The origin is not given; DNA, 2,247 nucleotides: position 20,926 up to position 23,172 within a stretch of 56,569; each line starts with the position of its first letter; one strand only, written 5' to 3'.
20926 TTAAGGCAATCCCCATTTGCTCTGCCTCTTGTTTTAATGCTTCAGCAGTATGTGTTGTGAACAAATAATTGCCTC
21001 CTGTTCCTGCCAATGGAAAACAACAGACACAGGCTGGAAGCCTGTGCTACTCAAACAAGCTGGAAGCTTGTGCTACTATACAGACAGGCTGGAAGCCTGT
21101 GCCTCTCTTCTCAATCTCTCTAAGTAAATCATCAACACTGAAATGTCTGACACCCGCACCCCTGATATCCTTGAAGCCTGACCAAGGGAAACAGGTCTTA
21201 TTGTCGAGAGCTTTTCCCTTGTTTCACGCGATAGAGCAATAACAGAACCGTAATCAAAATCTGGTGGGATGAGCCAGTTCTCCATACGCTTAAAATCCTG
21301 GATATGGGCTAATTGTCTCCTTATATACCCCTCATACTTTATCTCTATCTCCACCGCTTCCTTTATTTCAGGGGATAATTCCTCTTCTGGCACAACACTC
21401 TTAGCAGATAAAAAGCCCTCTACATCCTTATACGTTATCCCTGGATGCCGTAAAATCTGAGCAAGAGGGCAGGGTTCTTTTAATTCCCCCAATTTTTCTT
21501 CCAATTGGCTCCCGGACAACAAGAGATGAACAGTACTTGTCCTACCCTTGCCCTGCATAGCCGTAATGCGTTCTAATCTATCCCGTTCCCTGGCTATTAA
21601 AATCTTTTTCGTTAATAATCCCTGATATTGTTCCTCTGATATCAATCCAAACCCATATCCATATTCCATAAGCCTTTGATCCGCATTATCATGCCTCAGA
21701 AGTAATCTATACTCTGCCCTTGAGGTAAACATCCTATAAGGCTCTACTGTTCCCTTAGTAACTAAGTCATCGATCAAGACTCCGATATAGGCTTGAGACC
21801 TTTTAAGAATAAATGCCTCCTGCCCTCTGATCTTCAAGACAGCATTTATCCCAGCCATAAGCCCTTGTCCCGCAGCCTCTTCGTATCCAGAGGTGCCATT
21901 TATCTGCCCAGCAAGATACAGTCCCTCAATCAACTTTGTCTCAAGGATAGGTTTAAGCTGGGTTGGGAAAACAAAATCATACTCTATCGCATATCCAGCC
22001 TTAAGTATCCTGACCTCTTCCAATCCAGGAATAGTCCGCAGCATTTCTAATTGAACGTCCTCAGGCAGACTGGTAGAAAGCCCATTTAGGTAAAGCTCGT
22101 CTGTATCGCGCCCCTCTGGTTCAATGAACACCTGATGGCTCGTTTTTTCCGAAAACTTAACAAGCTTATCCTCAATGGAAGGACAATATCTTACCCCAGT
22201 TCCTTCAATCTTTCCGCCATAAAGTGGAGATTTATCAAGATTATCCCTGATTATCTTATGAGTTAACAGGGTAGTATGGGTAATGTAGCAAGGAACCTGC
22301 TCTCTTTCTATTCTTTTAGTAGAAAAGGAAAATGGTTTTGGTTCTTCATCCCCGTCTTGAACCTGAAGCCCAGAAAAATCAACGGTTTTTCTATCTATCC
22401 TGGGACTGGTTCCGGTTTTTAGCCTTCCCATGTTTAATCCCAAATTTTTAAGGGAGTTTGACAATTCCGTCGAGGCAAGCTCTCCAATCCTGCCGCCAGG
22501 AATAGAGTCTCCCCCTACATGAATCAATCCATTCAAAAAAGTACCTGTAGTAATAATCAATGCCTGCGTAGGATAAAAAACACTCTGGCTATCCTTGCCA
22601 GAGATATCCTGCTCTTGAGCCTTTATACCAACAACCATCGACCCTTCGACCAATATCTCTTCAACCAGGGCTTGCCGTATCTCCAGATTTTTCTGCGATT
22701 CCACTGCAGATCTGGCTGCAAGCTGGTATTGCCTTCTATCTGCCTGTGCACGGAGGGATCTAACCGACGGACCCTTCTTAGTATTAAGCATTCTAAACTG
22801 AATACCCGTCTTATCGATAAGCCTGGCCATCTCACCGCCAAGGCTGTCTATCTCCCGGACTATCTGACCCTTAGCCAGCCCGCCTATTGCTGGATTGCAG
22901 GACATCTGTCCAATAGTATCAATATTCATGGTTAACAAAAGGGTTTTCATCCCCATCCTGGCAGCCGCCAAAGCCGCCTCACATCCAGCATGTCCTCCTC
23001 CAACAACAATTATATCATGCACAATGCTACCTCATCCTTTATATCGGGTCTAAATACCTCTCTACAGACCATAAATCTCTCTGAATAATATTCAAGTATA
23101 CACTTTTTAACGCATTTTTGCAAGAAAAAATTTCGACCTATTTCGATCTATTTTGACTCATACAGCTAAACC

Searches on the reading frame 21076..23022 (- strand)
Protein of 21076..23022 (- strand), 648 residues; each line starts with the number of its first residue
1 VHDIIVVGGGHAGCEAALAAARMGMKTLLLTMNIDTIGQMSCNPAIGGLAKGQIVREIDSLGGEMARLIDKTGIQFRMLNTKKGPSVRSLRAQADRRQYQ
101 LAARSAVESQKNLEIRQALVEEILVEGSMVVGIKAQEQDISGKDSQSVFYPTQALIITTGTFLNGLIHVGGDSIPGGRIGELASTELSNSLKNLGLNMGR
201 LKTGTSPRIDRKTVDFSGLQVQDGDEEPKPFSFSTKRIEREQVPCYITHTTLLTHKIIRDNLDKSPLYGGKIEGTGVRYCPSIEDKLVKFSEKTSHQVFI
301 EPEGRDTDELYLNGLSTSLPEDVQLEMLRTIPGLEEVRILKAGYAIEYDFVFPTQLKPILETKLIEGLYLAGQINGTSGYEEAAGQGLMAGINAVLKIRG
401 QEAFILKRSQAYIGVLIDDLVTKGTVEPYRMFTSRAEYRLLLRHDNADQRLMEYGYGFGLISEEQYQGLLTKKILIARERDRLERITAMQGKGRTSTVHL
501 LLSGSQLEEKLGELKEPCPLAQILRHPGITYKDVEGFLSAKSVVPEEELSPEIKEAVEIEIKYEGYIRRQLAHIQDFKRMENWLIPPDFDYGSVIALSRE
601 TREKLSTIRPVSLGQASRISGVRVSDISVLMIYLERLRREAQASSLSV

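Call 3: search_protein_families(library=pfam, proteins=[window:21076-23022:-], max_evalue=1)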
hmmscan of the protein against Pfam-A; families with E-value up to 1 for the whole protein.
window:21076-23022:- (648 aa): 14 families
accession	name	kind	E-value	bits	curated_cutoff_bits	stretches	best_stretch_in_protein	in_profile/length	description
PF01134.28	GIDA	-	2.4e-166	554.1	22.1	1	3-402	1-391/391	Glucose inhibited division protein A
PF13932.14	SAM_GIDA_C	-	1.9e-23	82.4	27.1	1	576-631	2-57/57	tRNA modifying enzyme MnmG/GidA C-terminal helical bundle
PF21680.2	GIDA_C_1st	-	1.6e-16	61.3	24.7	1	463-570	1-95/96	tRNA modifying enzyme MnmG/GidA C-terminal helical domain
PF12831.13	FAD_oxidored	-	1.8e-08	34.5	27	1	3-136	1-127/416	FAD dependent oxidoreductase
PF07992.20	Pyr_redox_2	-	2.1e-05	24.6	26.1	1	3-160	2-108/291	Pyridine nucleotide-disulphide oxidoreductase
PF00890.30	FAD_binding_2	-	0.00016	21.5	20.4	1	3-31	1-29/414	FAD binding domain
PF01262.27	AlaDh_PNT_C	-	0.0008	19.3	23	1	4-40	31-67/214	Alanine dehydrogenase/PNT, C-terminal domain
PF01266.30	DAO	-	0.0021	18.1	27.9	1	3-72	1-67/353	FAD dependent oxidoreductase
PF00070.33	Pyr_redox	-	0.0035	18.3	22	1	4-33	2-31/82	Pyridine nucleotide-disulphide oxidoreductase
PF03486.20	HI0933_like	-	0.048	13.5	50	1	3-32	2-31/244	HI0933-like protein Rossmann domain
PF13450.12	NAD_binding_8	-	0.064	14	21.9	1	6-43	1-38/68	NAD(P)-binding Rossmann-like domain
PF01946.23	Thi4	-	0.18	11.4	26.2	1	2-38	18-55/235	Thi4 family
PF13738.12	Pyr_redox_3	-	0.24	11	30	1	3-31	166-194/305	Pyridine nucleotide-disulphide oxidoreductase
PF00899.27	ThiF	-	0.27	10.8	28.1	1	4-30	23-49/238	ThiF family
